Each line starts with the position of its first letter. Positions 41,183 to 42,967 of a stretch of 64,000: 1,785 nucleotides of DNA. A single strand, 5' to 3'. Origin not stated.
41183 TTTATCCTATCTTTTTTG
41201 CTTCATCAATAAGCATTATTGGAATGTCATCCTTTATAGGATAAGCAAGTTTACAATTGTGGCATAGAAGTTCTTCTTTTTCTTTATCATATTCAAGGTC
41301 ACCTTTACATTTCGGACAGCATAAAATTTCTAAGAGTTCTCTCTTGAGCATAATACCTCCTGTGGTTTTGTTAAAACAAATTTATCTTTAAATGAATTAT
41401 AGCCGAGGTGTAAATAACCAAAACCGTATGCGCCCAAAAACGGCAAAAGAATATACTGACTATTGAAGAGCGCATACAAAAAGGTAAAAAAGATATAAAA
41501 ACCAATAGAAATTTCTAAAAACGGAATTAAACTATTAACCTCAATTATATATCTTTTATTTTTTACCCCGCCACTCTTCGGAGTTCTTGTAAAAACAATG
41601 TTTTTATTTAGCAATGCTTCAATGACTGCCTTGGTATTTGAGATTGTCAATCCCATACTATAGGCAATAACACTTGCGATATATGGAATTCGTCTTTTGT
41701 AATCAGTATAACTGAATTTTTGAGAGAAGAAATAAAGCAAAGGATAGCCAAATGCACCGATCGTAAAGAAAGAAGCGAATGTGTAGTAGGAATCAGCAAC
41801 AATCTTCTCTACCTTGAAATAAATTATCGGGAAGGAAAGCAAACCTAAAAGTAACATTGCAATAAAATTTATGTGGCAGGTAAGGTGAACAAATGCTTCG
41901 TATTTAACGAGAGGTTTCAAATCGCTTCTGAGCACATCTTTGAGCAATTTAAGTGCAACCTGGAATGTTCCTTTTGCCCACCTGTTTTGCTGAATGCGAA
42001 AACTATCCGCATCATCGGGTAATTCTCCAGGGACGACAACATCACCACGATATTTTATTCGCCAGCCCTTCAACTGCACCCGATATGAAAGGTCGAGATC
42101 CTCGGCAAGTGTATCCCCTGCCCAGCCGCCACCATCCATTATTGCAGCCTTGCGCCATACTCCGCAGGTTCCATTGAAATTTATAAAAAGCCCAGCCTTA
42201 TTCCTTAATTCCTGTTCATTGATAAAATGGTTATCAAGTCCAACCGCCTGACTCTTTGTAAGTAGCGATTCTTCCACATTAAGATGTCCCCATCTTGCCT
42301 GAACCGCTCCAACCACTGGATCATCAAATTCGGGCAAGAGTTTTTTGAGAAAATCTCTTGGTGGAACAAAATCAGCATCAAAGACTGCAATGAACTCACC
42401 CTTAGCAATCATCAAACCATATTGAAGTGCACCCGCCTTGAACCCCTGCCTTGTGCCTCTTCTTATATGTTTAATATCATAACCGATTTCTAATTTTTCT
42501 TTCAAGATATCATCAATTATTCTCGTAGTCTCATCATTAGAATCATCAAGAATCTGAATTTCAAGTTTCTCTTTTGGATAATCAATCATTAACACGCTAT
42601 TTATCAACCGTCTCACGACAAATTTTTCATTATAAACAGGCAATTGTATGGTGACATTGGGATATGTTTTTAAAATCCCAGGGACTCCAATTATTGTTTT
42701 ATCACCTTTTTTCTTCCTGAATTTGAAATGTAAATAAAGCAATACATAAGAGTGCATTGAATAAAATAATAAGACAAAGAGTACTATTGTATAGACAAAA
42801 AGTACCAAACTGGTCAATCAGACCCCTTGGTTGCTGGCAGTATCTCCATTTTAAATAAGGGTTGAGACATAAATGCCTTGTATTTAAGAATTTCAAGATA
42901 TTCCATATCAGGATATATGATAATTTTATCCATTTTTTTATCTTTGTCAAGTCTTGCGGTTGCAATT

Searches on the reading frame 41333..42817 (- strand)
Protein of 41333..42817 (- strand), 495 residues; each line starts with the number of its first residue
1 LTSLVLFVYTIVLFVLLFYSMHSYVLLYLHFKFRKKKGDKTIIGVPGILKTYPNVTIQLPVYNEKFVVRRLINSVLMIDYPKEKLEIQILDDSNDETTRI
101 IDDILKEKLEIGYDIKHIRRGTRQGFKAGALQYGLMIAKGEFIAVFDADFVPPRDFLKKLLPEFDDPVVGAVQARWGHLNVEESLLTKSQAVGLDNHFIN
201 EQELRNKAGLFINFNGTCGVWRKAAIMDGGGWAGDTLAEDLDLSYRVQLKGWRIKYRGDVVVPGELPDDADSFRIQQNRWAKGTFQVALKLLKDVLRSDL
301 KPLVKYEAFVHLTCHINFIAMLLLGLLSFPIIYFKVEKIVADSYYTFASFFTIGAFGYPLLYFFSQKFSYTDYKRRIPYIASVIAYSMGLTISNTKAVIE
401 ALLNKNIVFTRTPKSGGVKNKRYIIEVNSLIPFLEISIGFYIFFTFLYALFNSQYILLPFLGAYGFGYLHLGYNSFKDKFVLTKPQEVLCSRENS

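Call 10: search_protein_families(library=pfam, proteins=[window:41333-42817:-], max_evalue=0.001)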
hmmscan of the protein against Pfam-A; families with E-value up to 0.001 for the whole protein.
window:41333-42817:- (495 aa): 4 families
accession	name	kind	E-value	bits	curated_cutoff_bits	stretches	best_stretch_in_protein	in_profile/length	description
PF00535.33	Glycos_transf_2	-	2.1e-23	83.5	23.3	1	58-225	3-163/168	Glycosyl transferase family 2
PF13641.12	Glyco_tranf_2_3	-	7.2e-21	75.7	27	1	53-283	1-230/230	Glycosyltransferase like family 2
PF13632.12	Glyco_trans_2_3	-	1.2e-19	71.4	27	1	143-347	2-183/198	Glycosyl transferase family group 2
PF13506.12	Glyco_transf_21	-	4.3e-09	36.5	21.7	1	127-281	18-173/174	Glycosyl transferase family 21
